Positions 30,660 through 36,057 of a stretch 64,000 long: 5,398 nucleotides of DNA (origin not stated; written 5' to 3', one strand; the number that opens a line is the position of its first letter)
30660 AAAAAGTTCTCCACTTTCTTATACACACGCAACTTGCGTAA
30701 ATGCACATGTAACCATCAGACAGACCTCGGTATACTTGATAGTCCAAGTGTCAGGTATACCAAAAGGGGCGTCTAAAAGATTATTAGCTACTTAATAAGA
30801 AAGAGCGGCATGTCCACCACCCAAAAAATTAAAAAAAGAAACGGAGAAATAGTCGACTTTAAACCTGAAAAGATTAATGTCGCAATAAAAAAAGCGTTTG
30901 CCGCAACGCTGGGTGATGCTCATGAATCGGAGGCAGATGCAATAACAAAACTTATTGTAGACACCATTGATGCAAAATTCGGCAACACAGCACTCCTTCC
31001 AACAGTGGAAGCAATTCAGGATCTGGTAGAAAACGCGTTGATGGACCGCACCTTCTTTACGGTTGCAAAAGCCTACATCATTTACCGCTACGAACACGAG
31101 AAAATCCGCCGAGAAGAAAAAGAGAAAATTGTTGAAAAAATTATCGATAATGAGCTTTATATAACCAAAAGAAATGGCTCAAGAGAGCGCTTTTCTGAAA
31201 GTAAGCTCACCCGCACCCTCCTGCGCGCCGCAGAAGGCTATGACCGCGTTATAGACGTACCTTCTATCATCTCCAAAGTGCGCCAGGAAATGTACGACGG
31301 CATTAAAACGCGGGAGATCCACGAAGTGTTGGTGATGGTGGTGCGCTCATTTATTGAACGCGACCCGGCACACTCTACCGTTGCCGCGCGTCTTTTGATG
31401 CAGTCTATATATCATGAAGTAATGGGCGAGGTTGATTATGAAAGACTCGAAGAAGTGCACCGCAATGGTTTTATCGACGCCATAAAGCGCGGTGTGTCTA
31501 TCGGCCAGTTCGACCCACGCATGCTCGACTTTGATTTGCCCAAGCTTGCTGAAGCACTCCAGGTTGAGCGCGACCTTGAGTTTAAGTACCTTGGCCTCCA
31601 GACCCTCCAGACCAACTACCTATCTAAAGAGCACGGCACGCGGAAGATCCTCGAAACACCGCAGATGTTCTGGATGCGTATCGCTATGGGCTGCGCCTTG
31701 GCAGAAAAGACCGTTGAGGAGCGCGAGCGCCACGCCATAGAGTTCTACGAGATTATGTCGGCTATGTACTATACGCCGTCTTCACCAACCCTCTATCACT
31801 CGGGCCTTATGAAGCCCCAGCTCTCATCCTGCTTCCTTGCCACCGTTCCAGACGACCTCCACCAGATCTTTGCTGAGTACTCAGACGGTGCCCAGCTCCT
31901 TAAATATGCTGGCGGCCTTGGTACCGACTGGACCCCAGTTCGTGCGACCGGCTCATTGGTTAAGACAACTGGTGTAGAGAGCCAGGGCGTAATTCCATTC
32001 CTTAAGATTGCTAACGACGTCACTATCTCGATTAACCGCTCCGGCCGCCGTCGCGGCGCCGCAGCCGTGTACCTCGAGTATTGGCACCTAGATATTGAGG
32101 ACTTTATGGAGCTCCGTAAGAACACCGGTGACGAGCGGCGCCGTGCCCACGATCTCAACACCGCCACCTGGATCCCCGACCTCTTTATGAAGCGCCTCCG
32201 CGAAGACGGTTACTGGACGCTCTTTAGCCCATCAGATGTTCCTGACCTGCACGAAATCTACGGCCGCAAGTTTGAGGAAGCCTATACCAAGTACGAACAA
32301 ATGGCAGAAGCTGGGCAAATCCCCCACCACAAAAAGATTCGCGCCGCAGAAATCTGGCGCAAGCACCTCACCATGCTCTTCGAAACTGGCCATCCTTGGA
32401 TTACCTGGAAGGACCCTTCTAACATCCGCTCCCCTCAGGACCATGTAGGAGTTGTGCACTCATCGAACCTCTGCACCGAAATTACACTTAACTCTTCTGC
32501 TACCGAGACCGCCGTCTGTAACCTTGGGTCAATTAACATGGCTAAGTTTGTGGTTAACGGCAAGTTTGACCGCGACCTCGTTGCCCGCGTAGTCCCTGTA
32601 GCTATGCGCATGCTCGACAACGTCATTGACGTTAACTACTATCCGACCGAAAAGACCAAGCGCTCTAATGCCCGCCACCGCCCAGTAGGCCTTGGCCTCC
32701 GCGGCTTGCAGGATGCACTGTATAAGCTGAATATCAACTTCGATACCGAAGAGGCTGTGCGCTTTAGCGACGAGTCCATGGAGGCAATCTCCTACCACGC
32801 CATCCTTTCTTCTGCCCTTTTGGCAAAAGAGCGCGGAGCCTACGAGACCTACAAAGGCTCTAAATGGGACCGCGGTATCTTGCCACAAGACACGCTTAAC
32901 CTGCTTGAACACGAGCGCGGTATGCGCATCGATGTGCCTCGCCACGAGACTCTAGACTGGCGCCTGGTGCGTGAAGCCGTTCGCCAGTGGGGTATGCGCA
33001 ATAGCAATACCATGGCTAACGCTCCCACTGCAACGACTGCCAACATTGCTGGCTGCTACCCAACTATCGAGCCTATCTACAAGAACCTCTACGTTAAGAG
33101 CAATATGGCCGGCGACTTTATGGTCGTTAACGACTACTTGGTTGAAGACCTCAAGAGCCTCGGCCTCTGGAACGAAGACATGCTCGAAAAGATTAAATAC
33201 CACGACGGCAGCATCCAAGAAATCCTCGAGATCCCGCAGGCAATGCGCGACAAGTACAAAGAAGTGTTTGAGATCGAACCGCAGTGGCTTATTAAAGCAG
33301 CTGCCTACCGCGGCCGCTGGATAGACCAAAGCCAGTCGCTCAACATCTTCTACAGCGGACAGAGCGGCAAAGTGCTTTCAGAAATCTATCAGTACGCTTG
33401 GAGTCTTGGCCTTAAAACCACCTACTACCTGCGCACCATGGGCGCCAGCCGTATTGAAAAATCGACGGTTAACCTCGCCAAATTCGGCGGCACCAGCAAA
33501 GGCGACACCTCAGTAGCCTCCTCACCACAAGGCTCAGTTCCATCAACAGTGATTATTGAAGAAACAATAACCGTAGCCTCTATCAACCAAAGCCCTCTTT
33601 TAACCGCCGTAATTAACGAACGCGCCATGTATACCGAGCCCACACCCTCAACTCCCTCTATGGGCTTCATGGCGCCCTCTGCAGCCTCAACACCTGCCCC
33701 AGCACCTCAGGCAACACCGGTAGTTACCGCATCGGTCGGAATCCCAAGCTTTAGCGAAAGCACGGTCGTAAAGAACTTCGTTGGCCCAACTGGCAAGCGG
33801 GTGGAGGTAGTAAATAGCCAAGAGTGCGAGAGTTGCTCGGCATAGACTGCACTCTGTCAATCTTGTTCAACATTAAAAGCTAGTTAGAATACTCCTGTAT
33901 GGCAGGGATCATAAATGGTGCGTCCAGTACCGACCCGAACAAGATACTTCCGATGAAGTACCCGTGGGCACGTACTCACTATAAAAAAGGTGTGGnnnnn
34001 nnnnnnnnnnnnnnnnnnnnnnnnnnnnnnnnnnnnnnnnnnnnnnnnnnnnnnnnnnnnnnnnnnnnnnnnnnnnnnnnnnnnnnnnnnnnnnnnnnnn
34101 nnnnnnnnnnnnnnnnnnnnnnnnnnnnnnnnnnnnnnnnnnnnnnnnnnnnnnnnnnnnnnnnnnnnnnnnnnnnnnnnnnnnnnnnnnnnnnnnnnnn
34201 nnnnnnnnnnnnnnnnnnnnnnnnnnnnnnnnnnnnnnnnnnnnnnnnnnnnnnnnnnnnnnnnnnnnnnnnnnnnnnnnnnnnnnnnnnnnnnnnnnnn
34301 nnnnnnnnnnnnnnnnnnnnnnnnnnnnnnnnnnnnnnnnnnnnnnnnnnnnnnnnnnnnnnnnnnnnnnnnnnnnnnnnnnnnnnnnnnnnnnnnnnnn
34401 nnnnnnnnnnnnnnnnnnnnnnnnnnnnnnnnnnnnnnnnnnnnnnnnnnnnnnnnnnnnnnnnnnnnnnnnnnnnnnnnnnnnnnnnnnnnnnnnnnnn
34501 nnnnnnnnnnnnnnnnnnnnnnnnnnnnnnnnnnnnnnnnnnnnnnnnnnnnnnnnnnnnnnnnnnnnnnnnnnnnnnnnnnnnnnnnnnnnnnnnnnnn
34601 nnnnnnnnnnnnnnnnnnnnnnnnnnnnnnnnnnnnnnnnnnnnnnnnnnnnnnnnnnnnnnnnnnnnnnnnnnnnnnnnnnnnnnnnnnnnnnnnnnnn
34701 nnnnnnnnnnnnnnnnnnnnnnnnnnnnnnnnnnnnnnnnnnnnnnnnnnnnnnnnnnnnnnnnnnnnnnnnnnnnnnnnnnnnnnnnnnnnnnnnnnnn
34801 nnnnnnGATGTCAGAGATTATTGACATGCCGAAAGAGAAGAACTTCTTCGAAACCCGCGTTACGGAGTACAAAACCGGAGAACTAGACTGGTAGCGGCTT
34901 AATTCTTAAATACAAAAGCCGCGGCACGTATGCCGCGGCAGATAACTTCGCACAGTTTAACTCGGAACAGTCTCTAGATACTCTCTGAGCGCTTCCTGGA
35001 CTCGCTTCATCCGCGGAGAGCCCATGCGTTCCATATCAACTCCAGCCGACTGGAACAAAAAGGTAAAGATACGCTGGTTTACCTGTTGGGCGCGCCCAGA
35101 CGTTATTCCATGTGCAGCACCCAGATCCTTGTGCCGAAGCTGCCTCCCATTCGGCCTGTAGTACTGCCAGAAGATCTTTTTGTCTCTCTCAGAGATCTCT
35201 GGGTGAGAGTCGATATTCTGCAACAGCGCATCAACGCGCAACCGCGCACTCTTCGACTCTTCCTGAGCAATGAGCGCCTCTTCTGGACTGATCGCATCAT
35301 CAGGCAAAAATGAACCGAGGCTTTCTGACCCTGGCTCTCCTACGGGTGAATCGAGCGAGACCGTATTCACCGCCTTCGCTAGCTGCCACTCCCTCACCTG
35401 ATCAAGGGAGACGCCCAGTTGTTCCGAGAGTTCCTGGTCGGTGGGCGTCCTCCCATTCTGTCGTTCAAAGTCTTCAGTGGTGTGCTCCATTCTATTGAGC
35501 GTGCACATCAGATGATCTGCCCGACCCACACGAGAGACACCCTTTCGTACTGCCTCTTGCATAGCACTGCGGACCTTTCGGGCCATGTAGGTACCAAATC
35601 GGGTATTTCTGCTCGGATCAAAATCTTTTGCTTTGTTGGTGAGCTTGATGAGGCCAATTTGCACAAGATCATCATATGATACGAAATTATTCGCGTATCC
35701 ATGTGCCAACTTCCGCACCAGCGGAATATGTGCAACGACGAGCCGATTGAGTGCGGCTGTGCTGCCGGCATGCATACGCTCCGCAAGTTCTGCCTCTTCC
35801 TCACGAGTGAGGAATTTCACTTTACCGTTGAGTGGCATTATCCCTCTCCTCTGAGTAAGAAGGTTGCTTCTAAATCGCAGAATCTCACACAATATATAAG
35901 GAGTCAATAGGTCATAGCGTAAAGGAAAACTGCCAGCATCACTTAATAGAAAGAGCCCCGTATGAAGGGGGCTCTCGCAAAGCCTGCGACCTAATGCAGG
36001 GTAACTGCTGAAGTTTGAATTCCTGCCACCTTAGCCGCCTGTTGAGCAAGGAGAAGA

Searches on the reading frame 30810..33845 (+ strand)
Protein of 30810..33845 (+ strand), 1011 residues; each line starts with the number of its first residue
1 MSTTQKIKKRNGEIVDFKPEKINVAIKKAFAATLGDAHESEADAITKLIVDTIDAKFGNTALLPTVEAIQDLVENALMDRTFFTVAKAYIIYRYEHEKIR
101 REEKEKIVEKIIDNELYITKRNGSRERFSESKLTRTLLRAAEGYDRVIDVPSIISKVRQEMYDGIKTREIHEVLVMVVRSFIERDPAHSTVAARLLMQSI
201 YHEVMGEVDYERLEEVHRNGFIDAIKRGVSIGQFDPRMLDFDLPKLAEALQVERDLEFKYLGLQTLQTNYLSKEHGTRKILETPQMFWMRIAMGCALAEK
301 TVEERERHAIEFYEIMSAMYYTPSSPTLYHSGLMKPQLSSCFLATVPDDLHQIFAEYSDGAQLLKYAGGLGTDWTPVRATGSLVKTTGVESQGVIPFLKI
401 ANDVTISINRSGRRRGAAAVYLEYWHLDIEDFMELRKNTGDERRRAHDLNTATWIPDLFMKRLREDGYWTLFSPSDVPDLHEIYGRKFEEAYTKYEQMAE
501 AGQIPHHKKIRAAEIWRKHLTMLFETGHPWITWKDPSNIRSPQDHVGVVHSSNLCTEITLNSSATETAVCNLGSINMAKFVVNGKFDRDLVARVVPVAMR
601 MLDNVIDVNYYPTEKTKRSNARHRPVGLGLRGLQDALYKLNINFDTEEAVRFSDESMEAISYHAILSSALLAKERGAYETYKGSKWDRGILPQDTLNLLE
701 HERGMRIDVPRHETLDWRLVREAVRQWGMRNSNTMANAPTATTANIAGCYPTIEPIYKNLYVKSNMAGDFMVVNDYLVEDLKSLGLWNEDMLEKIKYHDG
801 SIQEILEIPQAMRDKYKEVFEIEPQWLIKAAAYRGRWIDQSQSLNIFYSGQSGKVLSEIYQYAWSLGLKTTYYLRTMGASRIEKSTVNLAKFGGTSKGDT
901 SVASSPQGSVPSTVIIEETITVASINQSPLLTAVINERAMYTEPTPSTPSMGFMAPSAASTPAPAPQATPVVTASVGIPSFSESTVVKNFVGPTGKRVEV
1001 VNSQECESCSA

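Call 11: find_related_loci(query=window:30810-33845:+, collection=genome_contigs, flank=10000)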
Query window:30810-33845:+ (1011 aa) in genome_contigs; peptide patterns used: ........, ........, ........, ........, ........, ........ (x = any residue, [..] = any of these).
599 stretches matched a pattern (row limit reached: there are more); 587 encode a relative of the query (tblastn E <= 1e-3); the best 80 are kept; 80 distinct loci.
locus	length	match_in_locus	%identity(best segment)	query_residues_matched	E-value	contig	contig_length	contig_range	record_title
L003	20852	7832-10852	92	1-1011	0e+0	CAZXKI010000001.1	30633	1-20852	MAG TPA_asm: uncultured Candidatus Saccharibacteria bacterium isolate SRP292972_co1_114 genome assembly, contig: NODE_73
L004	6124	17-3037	84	1-1011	0e+0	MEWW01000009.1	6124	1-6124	MAG: Candidatus Adlerbacteria bacterium RIFCSPHIGHO2_12_FULL_53_18 rifcsphigho2_12_scaffold_34590, whole genome shotgun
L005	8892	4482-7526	77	1-1011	0e+0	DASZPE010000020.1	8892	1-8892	MAG TPA_asm: Candidatus Paceibacterota bacterium isolate SMAG_U5963 k141_94506, whole genome shotgun sequence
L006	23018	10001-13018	77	1-1011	0e+0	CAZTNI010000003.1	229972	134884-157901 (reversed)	MAG TPA_asm: uncultured Candidatus Saccharibacteria bacterium isolate SRP292972_co1_97 genome assembly, contig: NODE_75_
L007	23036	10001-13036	77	1-1011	0e+0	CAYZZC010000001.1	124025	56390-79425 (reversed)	MAG TPA_asm: uncultured Candidatus Saccharibacteria bacterium isolate ERP113451_co3_31 genome assembly, contig: NODE_37_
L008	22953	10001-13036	76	1-1011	0e+0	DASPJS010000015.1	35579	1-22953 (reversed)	MAG TPA_asm: Candidatus Paceibacterota bacterium isolate SMAG_U12016 k141_1515212, whole genome shotgun sequence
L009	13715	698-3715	78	1-1011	0e+0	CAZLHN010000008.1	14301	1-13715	MAG TPA_asm: uncultured Candidatus Saccharibacteria bacterium isolate binchicken_co54_336 genome assembly, contig: NODE_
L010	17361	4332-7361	77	1-1011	0e+0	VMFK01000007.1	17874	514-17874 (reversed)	MAG: Parcubacteria group bacterium Gr01-1014_56 G01um101456_scaffold_938, whole genome shotgun sequence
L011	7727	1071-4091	77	1-1011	0e+0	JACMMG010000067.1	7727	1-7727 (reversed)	MAG: Candidatus Parcubacteria bacterium isolate ES-bin-7 ES-bin-7-contig-k141_14220669, whole genome shotgun sequence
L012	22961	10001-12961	76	1-1011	0e+0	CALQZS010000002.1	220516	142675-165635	MAG: Candidatus Nomurabacteria bacterium isolate MH-09jul19-147 genome assembly, contig: MH-09jul19-C52, whole genome sh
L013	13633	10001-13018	75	1-1011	0e+0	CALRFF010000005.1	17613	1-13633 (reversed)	MAG: Candidatus Nomurabacteria bacterium isolate TH-Jun18-118 genome assembly, contig: TH-Jun18-C6803, whole genome shot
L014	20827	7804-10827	76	1-1011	0e+0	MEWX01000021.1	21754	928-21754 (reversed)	MAG: Candidatus Adlerbacteria bacterium RIFCSPLOWO2_01_FULL_51_16 rifcsplowo2_01_scaffold_4577, whole genome shotgun seq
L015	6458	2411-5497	74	1-1011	0e+0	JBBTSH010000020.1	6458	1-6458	MAG: Patescibacteria group bacterium isolate H43-bin068_1 H43_bin068_1_000000000020, whole genome shotgun sequence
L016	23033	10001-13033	74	1-1011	0e+0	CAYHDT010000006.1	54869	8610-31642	MAG TPA_asm: uncultured Candidatus Saccharibacteria bacterium isolate ERP119705_co10_179 genome assembly, contig: NODE_3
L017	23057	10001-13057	75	1-1011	0e+0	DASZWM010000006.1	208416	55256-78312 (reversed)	MAG TPA_asm: Candidatus Paceibacterota bacterium isolate SMAG_U6157 k141_502302, whole genome shotgun sequence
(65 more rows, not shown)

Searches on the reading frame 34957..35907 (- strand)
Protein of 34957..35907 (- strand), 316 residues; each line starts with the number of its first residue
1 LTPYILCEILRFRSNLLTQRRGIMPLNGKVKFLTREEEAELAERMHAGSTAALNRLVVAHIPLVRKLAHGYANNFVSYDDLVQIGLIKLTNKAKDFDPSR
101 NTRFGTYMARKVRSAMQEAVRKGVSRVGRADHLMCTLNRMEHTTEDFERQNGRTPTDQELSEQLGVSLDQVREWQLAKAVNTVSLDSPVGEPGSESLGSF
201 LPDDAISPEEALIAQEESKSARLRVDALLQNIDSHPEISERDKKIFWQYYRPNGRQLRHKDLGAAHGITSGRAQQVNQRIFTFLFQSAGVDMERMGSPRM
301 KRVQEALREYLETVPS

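Call 81: search_protein_families(library=pfam, proteins=[window:34957-35907:-], max_evalue=0.0001)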
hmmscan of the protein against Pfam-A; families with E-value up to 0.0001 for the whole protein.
window:34957-35907:- (316 aa): 3 families
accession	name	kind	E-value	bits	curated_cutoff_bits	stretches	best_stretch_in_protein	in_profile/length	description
PF04542.20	Sigma70_r2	-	1.8e-14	53.7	24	1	56-122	1-67/71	Sigma-70 region 2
PF04539.22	Sigma70_r3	-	4.3e-14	52.8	25.3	1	136-211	2-77/78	Sigma-70 region 3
PF00140.25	Sigma70_r1_2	-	5.3e-05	23.5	22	0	28-48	11-31/34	Sigma-70 factor, region 1.2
